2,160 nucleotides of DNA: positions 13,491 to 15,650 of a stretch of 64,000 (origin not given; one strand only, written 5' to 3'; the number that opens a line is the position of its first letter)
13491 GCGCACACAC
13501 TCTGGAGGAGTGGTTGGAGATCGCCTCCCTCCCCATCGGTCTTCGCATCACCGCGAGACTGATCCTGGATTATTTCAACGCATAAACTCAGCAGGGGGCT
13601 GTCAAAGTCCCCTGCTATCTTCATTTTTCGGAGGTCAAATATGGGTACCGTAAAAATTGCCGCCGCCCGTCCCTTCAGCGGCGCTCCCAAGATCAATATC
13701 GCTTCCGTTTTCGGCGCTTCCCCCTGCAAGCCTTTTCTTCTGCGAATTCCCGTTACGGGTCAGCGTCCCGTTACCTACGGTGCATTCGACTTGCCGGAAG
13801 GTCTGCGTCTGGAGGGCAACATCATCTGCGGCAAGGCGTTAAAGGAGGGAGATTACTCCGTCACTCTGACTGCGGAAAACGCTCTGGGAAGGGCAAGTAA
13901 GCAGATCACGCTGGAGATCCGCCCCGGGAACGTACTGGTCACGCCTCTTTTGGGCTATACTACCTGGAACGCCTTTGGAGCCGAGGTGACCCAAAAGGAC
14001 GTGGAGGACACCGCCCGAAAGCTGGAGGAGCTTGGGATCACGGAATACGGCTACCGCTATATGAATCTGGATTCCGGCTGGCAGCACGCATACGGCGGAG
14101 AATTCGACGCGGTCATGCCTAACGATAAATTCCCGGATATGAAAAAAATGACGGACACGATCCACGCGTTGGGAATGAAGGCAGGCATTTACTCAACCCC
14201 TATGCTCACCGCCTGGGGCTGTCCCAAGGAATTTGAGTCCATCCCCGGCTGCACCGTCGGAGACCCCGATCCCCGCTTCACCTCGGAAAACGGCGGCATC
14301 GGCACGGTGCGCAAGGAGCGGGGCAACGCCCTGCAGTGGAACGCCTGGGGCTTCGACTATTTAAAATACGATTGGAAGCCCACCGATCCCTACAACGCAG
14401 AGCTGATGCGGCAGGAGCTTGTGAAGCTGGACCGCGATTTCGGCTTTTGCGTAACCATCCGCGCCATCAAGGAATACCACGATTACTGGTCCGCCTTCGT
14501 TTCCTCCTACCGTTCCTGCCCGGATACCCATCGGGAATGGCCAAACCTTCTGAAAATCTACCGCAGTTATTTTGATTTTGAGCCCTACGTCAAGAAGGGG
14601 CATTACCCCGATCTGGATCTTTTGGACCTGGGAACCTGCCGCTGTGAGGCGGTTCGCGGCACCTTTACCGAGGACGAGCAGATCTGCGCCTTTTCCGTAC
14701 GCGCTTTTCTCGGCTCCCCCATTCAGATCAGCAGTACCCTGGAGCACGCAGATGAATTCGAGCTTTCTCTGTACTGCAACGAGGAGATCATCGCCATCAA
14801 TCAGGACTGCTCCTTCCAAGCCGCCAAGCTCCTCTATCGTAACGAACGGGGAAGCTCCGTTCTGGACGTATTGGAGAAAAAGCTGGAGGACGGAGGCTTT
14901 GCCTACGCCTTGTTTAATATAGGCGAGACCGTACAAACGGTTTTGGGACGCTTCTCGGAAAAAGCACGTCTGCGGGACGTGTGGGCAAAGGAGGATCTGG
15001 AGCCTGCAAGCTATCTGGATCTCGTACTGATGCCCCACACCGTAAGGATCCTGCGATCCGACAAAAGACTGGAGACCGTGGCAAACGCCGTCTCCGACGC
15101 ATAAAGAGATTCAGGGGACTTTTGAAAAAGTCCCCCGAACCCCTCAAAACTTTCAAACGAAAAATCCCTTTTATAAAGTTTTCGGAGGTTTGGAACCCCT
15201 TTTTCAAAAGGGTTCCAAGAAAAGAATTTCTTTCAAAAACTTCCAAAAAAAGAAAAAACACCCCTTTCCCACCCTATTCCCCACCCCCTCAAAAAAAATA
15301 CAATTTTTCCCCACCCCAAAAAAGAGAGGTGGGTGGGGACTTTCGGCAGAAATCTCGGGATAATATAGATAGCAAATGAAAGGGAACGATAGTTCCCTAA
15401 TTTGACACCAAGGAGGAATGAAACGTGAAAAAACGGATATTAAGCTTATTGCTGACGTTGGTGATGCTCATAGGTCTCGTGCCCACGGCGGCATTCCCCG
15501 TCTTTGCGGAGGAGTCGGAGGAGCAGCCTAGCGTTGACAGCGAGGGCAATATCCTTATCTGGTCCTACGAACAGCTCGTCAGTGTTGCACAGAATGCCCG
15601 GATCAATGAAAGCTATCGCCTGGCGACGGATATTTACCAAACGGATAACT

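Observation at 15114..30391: Two copies of a ~110-nt bipartite hairpin element with a compensatory first stem and a conserved second palindrome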

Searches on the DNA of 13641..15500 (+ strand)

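Call 21: search_rna_families(source=window, start=14900, end=15500, threshold=evalue, max_evalue=10)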
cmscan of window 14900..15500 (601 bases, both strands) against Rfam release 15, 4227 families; matches with E-value up to 10: 26.
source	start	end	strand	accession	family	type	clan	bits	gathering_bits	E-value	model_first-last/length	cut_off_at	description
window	15099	15261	-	RF02650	CncR1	Gene; sRNA;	-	25.8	76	0.00069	1-213/213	no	Cag non-coding RNA1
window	15133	15195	+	RF00810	mir-85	Gene; miRNA;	-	21.6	68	0.13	1-82/82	no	mir-85 microRNA precursor family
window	15157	15256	-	RF04180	BTnc231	Gene; sRNA;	-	20.3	80.4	0.089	1-154/154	no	Bacteroides sRNA BTnc231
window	15161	15258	-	RF03922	MIR2119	Gene; miRNA;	-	19.6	73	8.2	1-188/188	no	MIR2119 microRNA precursor family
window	15114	15267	-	RF01476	rliF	Gene; sRNA;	-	17.7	60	1.8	1-220/220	no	Listeria sRNA rliF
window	15144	15259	-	RF02579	tsr26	Gene; sRNA;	-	17.7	141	6.1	1-122/122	no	S. aureus tsr26 small RNA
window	15101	15148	-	RF04156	MIR2670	Gene; miRNA;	-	17.4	117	0.34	1-200/200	no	MIR2670 microRNA precursor family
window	15155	15250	-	RF02618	SSRC34_2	Gene; sRNA;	-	17.4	48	3.8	1-125/125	no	Streptococcus sRNA 34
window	15171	15342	+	RF01589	plasmodium_snoR11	Gene; snRNA; snoRNA; HACA-box;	-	17.1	80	6.1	1-207/207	no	small nucleolar RNA snoR11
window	15121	15208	-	RF03802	MIR5649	Gene; miRNA;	-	16.6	100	2.5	1-101/101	no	MIR5649 microRNA precursor family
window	15127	15225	-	RF00451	MIR395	Gene; miRNA;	-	16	56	2.1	1-104/104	no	mir-395 microRNA precursor family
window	15090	15128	+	RF01341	CRISPR-DR30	Gene; CRISPR;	-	16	50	3.7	1-38/38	no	CRISPR RNA direct repeat element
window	15169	15249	+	RF04127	MIR8007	Gene; miRNA;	-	15.9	195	1.8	66-158/226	no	MIR8007 microRNA precursor family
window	15101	15214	-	RF01743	leu-phe_leader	Cis-reg; leader;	-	15.8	70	7.3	1-162/162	no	leu/phe leader RNA from Lactococcus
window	15105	15144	-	RF03774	mir-2110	Gene; miRNA;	-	15.7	90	7.3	1-75/75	no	mir-2110 microRNA precursor family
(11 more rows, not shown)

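Call 70: search_with_rna_model(model_id=R1, sources=[L186, L187, L189, L190], max_evalue=1)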
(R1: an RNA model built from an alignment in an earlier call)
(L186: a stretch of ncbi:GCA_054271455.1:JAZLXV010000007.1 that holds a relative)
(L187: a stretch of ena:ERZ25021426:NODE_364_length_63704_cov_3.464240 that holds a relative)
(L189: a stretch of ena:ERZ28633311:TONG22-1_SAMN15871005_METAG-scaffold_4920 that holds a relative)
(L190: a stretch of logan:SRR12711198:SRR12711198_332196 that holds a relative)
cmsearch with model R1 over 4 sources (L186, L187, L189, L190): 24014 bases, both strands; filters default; matches with E-value up to 1: 3.
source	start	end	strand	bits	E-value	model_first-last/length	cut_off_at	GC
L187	2471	2524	+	14.4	0.085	1-66/66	no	0.39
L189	2470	2521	+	10.5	0.72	1-66/66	no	0.4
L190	2253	2304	+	10.5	0.72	1-66/66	no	0.4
